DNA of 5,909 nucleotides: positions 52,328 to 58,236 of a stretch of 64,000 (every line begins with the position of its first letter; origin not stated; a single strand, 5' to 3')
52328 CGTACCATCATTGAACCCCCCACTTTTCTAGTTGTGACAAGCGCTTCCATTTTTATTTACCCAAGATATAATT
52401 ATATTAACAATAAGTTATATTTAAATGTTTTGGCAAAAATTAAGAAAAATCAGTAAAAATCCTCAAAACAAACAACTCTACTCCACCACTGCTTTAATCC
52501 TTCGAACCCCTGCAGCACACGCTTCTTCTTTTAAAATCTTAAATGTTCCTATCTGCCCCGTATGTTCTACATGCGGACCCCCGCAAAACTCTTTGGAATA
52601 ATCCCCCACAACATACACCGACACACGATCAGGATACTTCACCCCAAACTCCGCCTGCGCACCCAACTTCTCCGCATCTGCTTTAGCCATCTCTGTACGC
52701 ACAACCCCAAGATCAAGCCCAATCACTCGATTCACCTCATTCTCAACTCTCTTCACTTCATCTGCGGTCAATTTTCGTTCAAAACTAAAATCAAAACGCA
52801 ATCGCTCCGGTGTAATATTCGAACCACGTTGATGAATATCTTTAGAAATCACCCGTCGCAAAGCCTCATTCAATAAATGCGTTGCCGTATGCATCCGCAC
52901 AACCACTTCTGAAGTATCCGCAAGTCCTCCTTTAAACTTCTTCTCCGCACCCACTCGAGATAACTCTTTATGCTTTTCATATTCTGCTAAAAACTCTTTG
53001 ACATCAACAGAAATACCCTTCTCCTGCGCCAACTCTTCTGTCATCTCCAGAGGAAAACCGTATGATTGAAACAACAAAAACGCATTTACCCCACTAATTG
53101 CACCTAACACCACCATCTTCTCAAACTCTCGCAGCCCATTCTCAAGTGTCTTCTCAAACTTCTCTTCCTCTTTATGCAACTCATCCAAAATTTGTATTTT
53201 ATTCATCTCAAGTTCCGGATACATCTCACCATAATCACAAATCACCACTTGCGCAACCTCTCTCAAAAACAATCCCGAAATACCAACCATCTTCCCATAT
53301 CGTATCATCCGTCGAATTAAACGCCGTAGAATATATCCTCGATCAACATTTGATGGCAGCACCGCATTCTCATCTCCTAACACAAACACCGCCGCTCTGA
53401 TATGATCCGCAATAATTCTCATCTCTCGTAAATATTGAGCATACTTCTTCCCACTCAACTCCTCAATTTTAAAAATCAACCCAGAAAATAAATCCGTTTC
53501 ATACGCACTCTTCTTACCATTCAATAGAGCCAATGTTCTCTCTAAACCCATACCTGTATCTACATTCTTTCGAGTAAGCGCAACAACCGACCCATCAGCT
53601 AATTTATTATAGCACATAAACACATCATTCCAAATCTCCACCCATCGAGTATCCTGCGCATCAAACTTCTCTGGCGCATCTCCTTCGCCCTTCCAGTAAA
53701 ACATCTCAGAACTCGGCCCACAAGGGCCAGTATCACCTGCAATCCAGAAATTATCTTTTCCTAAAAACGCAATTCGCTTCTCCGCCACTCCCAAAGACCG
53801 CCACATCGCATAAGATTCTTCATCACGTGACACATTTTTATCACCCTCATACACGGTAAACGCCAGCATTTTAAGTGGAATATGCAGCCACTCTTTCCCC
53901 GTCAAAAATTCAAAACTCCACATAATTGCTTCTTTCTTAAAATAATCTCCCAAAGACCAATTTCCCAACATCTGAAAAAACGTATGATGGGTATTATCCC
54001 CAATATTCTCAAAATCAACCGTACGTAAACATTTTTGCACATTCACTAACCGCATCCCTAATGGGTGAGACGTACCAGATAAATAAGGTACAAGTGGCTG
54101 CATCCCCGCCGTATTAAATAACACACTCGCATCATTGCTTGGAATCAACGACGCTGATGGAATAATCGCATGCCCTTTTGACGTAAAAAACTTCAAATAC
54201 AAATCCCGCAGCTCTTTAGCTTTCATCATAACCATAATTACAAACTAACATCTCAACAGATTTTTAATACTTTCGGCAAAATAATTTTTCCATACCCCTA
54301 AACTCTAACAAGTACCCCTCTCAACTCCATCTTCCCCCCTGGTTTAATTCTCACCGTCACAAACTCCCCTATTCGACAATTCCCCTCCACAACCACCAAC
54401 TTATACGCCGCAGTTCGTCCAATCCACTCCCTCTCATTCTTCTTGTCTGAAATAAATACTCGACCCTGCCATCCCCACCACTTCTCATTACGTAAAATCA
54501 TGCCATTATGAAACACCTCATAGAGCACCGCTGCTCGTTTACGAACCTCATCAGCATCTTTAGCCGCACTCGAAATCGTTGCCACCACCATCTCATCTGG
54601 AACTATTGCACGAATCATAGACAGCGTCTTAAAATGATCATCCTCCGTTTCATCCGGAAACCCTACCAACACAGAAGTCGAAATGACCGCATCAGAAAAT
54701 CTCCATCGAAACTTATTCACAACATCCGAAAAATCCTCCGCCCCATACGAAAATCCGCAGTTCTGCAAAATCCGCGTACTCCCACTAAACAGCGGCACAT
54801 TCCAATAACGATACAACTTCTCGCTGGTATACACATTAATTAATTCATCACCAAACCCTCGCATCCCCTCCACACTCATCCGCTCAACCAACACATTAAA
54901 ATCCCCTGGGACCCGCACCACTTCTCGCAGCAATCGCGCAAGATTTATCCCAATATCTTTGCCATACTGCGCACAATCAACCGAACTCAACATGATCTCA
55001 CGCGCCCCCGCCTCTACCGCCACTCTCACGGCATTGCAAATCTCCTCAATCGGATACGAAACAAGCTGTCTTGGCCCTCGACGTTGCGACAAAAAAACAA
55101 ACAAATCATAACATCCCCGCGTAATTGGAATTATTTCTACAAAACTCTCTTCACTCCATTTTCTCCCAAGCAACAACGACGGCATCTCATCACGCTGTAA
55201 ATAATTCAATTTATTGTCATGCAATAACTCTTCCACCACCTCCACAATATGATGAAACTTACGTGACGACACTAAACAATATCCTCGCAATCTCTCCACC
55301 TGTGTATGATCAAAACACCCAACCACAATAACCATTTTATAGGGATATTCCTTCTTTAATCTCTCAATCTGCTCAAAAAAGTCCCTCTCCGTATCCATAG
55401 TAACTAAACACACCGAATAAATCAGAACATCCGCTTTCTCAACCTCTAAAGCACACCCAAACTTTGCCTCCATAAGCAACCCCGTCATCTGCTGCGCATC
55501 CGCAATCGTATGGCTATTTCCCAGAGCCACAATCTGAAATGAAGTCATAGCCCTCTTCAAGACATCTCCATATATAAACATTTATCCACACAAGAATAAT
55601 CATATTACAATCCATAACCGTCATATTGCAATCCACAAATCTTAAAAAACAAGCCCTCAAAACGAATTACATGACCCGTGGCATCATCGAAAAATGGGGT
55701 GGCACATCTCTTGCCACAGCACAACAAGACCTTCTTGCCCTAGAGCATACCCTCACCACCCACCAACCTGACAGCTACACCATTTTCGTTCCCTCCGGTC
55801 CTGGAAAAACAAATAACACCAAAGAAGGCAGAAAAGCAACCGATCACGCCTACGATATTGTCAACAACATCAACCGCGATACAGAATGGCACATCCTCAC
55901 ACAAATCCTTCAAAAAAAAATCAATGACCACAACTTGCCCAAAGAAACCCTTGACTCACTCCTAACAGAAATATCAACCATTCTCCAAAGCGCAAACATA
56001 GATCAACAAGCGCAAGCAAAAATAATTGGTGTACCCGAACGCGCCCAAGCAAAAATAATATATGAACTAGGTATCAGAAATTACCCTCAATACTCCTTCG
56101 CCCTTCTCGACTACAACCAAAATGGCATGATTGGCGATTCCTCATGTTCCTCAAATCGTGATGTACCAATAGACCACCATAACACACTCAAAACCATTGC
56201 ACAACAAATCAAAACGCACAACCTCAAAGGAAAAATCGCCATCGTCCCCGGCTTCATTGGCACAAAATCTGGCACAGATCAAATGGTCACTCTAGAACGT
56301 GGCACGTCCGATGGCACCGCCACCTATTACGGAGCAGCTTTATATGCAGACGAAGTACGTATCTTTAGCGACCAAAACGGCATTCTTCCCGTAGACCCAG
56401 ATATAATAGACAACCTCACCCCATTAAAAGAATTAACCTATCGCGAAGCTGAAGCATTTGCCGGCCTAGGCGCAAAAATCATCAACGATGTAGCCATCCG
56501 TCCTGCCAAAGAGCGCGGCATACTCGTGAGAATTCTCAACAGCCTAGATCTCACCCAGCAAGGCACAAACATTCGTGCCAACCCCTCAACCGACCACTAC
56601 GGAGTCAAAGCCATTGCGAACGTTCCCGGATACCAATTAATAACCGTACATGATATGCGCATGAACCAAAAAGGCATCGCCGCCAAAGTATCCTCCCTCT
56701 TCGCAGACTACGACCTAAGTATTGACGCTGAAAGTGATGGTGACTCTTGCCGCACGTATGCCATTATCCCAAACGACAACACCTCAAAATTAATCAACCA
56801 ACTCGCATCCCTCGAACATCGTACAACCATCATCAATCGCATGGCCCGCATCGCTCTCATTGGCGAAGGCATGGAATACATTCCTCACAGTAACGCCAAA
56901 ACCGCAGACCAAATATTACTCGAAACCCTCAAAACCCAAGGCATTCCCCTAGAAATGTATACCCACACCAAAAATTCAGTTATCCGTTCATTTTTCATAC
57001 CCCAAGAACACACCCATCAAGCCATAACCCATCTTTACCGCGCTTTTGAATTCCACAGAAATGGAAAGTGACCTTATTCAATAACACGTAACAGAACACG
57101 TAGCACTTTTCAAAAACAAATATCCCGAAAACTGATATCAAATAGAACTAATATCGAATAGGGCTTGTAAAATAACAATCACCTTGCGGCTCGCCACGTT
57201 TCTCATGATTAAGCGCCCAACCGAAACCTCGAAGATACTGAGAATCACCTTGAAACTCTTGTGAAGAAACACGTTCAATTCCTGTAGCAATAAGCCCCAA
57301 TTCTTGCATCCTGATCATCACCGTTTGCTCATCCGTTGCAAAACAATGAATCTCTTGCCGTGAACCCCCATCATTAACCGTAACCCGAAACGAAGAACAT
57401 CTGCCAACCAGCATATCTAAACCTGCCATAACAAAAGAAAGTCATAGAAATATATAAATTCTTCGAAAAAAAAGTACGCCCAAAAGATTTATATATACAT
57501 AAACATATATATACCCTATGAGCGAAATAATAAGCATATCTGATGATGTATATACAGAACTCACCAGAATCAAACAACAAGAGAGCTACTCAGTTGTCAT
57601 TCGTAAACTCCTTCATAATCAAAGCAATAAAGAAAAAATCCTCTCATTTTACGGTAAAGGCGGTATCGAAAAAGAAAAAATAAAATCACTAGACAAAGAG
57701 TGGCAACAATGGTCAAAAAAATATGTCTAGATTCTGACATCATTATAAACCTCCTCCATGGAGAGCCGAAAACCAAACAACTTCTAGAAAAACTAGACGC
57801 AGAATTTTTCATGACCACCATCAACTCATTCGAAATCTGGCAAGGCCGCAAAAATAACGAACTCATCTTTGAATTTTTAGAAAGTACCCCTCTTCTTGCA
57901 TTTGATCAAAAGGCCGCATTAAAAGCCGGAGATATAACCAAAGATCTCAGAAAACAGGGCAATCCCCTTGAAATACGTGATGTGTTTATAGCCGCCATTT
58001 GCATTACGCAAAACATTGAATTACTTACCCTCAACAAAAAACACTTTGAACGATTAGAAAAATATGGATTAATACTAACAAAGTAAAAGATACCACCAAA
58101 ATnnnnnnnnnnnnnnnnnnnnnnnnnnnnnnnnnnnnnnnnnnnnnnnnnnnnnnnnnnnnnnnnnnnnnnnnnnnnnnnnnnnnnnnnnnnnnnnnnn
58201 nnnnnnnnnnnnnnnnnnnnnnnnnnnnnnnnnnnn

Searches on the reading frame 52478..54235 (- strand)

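Call 37: search_protein_families(library=pfam, proteins=[window:52478-54235:-])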
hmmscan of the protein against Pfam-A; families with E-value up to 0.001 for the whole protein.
window:52478-54235:- (585 aa): 2 families
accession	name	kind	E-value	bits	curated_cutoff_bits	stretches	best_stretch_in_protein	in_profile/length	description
PF01411.24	tRNA-synt_2c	-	5.2e-130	435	30.3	1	8-452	1-452/552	tRNA synthetases class II (A)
PF07973.19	tRNA_SAD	-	2.3e-17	63.1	24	1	538-580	1-43/44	Threonyl and Alanyl tRNA synthetase second additional domain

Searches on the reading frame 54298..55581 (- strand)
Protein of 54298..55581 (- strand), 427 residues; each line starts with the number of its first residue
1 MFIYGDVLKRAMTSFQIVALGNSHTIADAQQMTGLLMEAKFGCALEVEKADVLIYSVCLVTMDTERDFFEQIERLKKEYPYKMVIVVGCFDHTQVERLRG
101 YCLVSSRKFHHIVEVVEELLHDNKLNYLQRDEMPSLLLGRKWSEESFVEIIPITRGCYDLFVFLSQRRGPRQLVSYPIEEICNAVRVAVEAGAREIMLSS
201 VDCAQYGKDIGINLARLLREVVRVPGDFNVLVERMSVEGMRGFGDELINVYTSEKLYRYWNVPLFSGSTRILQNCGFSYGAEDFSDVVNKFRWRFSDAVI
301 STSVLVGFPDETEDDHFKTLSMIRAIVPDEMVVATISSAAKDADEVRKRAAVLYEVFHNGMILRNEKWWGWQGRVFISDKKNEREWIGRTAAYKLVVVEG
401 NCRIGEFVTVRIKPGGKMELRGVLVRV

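Call 37: search_protein_families(library=pfam, proteins=[window:54298-55581:-])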
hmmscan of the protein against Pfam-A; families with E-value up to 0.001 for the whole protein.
window:54298-55581:- (427 aa): 3 families
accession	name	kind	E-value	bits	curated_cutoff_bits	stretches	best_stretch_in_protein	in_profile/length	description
PF00919.26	UPF0004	-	7e-12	45.7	27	1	16-98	3-86/98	Uncharacterized protein family UPF0004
PF01938.26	TRAM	-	4e-08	33.4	21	1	374-422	9-58/61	TRAM domain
PF04055.27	Radical_SAM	-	7.7e-06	26.6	29.5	1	169-321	21-164/166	Radical SAM superfamily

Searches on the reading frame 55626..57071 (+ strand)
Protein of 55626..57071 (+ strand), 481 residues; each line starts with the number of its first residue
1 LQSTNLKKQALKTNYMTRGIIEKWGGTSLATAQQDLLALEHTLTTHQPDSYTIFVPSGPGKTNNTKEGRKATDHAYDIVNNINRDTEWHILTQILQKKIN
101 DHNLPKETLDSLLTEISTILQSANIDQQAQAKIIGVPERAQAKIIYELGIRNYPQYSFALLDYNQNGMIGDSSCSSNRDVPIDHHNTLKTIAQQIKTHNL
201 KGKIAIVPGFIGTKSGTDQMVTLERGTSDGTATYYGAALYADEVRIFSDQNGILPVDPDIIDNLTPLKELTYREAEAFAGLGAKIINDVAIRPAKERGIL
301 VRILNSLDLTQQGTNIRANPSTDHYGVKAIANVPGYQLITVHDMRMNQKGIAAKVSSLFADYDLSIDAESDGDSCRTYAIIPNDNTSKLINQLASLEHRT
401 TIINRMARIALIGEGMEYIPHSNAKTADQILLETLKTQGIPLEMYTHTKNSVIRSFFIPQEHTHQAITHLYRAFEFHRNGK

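Call 37: search_protein_families(library=pfam, proteins=[window:55626-57071:+])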
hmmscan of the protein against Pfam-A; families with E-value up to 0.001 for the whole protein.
window:55626-57071:+ (481 aa): 2 families
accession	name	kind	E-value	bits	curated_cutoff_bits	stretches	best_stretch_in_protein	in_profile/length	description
PF00696.33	AA_kinase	-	1.4e-19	71.2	24.9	1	20-305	3-234/234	Amino acid kinase family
PF22468.2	ACT_9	-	8.4e-07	29.1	27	1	409-474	1-61/61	ACT domain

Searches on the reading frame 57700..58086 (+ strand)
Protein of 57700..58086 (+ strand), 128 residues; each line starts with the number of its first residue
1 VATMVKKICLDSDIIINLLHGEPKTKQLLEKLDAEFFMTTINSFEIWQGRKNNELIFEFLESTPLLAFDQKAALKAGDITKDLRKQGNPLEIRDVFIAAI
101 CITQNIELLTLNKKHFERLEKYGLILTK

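Call 37: search_protein_families(library=pfam, proteins=[window:57700-58086:+])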
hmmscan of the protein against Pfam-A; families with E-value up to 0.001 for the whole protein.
window:57700-58086:+ (128 aa): 1 family
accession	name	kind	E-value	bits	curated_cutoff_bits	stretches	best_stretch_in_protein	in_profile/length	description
PF01850.27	PIN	-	3e-11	44.4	23.6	1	8-120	1-118/120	PIN domain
